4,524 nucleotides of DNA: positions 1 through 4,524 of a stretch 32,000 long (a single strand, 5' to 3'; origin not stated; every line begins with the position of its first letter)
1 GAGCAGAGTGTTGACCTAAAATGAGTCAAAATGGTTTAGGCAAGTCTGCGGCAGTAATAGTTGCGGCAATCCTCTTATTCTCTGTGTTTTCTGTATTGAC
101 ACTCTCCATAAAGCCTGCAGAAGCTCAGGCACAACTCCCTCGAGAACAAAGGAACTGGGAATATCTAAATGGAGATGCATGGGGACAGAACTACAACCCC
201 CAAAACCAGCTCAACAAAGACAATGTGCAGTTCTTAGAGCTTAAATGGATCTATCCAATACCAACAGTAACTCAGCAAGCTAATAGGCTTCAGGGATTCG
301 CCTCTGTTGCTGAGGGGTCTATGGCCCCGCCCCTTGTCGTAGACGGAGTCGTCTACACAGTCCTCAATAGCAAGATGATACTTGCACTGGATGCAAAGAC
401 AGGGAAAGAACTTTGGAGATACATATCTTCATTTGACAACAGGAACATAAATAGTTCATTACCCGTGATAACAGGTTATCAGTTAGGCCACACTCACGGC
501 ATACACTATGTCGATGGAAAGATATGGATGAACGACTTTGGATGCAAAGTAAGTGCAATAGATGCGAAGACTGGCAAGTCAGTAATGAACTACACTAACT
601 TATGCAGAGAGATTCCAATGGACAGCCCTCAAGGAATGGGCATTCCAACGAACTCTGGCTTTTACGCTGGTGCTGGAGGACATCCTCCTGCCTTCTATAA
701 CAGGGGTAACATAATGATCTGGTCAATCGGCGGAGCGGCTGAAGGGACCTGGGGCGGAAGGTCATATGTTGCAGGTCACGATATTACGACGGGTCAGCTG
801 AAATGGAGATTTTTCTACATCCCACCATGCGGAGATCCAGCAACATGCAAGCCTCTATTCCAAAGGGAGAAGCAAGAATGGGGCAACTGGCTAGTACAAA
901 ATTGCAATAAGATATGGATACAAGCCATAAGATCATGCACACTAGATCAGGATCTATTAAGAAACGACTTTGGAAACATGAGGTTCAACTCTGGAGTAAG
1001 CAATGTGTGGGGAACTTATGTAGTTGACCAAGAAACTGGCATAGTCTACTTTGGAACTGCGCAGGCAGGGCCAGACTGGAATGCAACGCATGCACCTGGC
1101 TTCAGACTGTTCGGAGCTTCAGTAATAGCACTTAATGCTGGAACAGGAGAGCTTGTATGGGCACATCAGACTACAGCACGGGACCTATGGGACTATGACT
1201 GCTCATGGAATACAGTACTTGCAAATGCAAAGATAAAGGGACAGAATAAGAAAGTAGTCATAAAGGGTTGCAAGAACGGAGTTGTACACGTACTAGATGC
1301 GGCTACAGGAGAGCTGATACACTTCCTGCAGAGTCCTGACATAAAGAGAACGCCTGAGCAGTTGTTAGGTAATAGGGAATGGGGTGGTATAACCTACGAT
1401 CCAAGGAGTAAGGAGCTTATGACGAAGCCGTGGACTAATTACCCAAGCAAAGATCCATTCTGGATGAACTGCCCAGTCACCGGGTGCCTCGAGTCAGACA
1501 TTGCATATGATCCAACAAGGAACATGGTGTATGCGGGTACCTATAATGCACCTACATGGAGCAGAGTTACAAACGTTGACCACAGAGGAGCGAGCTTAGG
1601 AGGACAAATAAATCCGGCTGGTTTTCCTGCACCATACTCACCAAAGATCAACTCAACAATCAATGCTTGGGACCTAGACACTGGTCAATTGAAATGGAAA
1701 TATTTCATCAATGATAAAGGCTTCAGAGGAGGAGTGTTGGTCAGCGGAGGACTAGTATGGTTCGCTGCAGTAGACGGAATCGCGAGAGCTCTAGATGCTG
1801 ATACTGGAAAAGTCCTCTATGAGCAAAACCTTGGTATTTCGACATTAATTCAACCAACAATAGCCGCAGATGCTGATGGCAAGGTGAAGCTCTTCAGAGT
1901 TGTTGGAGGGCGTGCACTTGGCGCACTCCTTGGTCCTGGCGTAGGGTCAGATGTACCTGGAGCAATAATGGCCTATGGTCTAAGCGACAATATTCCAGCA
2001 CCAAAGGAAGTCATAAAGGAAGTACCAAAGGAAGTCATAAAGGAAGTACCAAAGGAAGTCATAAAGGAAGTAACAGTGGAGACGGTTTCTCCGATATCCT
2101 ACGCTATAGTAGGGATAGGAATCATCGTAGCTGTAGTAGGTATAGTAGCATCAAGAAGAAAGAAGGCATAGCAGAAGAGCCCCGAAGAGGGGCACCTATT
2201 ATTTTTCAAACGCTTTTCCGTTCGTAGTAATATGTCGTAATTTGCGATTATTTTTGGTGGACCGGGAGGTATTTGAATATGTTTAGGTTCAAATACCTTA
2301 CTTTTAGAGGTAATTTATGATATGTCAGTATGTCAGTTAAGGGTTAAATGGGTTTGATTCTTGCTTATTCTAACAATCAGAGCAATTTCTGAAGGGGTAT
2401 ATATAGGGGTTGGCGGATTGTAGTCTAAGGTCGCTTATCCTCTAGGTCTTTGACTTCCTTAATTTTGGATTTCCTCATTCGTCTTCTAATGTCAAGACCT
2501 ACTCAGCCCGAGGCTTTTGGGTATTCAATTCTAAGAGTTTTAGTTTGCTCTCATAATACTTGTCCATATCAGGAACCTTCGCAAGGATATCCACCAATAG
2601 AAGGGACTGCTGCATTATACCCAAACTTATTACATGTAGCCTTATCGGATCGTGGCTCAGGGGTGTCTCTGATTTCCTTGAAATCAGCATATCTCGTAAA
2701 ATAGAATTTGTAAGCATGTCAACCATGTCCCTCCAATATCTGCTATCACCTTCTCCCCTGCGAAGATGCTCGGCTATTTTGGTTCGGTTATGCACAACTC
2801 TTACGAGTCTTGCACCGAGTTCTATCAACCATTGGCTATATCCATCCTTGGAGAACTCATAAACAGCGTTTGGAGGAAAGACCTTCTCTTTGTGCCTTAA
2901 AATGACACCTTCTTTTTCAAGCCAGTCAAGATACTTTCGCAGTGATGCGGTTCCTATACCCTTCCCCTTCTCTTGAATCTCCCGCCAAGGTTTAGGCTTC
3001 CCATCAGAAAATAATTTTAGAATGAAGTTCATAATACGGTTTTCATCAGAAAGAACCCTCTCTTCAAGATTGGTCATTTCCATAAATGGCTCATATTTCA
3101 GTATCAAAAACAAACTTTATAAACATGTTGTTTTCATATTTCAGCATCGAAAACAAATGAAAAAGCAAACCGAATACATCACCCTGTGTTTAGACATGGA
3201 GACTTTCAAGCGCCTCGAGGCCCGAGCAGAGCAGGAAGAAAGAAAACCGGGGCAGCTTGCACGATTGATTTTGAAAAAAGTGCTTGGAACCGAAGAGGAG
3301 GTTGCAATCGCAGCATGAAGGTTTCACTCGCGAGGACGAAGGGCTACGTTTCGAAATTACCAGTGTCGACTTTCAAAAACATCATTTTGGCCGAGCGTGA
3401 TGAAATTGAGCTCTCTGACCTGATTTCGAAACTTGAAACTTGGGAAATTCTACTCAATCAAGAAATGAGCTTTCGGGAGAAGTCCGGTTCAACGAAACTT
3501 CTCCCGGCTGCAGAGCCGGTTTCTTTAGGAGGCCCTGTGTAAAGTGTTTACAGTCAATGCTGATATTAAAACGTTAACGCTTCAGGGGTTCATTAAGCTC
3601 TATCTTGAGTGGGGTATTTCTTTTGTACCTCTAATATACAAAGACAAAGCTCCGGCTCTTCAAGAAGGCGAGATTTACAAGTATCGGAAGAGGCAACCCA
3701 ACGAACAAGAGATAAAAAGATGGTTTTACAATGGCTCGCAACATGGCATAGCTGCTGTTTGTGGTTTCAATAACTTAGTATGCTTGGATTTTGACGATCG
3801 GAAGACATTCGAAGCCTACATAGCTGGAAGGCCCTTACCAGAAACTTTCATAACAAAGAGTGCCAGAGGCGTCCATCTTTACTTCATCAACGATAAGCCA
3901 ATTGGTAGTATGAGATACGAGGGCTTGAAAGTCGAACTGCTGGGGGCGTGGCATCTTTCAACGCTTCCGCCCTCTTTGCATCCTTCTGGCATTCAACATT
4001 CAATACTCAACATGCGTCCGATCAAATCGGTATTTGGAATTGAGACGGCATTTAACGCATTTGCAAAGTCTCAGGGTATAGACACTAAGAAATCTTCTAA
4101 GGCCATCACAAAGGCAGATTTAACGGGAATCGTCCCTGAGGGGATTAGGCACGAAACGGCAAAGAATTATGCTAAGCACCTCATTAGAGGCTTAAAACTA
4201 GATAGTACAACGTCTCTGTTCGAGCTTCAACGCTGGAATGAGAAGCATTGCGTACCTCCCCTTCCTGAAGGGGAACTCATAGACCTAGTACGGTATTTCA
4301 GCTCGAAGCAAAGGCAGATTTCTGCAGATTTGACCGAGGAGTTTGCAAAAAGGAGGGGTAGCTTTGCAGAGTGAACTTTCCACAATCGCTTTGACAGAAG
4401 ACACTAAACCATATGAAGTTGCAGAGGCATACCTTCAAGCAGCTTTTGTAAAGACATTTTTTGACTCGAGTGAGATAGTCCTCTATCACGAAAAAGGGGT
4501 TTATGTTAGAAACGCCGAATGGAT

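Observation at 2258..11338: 9.1 kb integrated replicon in tRNA-Ala(GGC) with no recognisable capsid or conjugation genes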

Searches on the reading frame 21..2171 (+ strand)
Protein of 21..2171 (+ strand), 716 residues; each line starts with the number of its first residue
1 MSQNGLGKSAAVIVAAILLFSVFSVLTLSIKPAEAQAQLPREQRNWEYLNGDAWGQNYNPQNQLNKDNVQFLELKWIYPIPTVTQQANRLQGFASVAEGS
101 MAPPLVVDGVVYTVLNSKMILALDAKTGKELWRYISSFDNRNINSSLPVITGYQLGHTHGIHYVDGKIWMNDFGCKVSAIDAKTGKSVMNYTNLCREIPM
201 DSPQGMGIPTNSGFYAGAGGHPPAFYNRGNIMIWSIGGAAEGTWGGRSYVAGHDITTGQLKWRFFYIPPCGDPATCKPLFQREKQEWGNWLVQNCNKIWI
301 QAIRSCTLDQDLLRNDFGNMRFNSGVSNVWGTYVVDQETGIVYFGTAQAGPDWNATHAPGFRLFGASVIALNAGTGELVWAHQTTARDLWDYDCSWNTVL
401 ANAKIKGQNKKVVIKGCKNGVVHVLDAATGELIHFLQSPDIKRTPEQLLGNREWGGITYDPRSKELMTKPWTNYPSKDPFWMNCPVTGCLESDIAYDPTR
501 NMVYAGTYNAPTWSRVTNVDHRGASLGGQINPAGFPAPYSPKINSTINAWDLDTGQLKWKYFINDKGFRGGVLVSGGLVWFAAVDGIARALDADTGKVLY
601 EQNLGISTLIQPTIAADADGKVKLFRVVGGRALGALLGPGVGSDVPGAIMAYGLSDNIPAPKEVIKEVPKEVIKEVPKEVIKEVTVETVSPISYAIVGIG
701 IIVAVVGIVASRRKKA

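Call 9: search_protein_families(library=pfam, max_evalue=0.1, proteins=[window:21-2171:+])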
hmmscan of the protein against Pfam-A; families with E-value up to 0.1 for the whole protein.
window:21-2171:+ (716 aa): 4 families
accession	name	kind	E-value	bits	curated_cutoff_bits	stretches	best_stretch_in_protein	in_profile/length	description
PF01011.28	PQQ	-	5.1e-59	200.9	26.7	2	322-434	223-336/595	Glucose/ethanol/alcohol dehydrogenase, beta-propeller domain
PF13360.13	PQQ_2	-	7.7e-17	62.2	27.6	3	98-191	63-144/233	Outer membrane protein assembly factor BamB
PF13570.13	Beta-prop_ACSF4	-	1.6e-07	31.5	133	1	546-617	72-144/329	Beta-alanine-activating enzyme, beta-propeller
PF25293.1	Beta-prop_EMC1_N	-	0.0017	18.5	34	0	545-605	85-148/219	EMC1 N-terminal beta-propeller domain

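Call 43: find_encoding_contigs(protein=window:21-2171:+, flank=10000, max_places=8)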
Protein window:21-2171:+ (716 aa): 1 contig read that carries it; 1 place shown.
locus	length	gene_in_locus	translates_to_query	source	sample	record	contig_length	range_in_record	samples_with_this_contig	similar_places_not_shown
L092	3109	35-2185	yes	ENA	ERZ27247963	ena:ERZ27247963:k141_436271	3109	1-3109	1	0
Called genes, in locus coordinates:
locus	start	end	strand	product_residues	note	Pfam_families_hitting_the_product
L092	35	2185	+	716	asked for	PF01011:PQQ, PF13360:PQQ_2 (faint), PF13570:Beta-prop_ACSF4 (faint), PF01011:PQQ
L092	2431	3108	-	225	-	?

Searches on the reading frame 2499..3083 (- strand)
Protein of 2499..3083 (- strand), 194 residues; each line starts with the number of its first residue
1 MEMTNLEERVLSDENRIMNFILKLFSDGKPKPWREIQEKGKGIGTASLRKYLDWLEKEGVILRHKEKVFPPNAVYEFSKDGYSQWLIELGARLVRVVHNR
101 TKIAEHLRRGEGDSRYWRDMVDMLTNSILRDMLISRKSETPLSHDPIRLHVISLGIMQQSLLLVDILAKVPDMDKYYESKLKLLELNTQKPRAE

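Call 8: search_protein_families(library=pfam, max_evalue=0.1, proteins=[window:2499-3083:-])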
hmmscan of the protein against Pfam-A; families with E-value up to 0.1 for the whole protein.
window:2499-3083:- (194 aa): 2 families
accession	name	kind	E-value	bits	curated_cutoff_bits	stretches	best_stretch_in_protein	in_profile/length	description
PF01638.23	HxlR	-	0.0009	19.5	20.8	1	21-82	10-70/91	HxlR-like helix-turn-helix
PF21100.3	MCM_C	-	0.058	13.7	27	0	34-69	22-61/64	MCM protein C-terminal winged helix-turn-helix domain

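Call 18: search_protein_families(library=phrogs, max_evalue=0.01, proteins=[window:2499-3083:-])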
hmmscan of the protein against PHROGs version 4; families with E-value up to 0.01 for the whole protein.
window:2499-3083:- (194 aa): 1 family
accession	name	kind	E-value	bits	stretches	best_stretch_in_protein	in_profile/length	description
phrog_2030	-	transcription regulation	0.00057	20.6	1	14-147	16-132/202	transcriptional regulator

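Call 40: search_protein_families(library=ncbifam, max_evalue=0.1, proteins=[window:2499-3083:-])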
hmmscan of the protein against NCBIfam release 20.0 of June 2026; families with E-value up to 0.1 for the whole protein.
window:2499-3083:- (194 aa): 1 family
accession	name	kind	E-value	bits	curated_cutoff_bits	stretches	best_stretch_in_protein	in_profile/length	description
NF041395.1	TranRegLrpA1_Halo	equivalog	0.042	13.8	250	1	21-70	10-58/142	HTH-type transcriptional regulator LrpA1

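Call 94: search_protein_families(library=padloc, max_evalue=0.01, proteins=[window:2499-3083:-])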
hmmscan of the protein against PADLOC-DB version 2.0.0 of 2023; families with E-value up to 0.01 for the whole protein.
window:2499-3083:- (194 aa): 1 family
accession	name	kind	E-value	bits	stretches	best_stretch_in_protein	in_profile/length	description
PDLC01438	Csa3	-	0.00093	17.3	1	9-138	143-266/305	"CAS-I,CAS-II,CAS-III,CAS-IV,CAS-V,CAS-VI; associated_signaling"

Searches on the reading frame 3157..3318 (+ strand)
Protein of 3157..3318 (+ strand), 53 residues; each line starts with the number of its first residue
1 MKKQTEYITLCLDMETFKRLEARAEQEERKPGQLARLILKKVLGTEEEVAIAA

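Call 8: search_protein_families(library=pfam, max_evalue=0.1, proteins=[window:3157-3318:+])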
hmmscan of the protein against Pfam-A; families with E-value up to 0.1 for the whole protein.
window:3157-3318:+ (53 aa): 0 families

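Call 18: search_protein_families(library=phrogs, max_evalue=0.01, proteins=[window:3157-3318:+])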
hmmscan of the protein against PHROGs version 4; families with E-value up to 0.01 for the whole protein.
window:3157-3318:+ (53 aa): 0 families

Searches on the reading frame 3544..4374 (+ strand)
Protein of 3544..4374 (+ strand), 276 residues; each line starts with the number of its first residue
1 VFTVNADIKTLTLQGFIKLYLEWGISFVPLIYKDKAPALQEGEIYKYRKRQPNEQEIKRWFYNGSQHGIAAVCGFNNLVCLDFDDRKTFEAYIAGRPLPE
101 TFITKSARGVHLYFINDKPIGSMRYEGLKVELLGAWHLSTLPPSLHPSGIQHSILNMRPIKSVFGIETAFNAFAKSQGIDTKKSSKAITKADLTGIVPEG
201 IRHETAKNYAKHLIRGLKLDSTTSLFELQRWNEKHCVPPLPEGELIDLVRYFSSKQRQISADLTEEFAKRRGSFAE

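Call 8: search_protein_families(library=pfam, max_evalue=0.1, proteins=[window:3544-4374:+])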
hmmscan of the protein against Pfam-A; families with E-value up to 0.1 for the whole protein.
window:3544-4374:+ (276 aa): 1 family
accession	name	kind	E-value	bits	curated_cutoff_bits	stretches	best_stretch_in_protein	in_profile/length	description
PF09250.16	Prim-Pol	-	9.6e-14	52.6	22.8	1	20-160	4-152/158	Bifunctional DNA primase/polymerase, N-terminal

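Call 40: search_protein_families(library=ncbifam, max_evalue=0.1, proteins=[window:3544-4374:+])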
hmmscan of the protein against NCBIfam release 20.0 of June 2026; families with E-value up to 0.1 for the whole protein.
window:3544-4374:+ (276 aa): 0 families

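Call 94: search_protein_families(library=padloc, max_evalue=0.01, proteins=[window:3544-4374:+])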
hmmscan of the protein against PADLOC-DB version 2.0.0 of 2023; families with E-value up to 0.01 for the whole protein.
window:3544-4374:+ (276 aa): 0 families
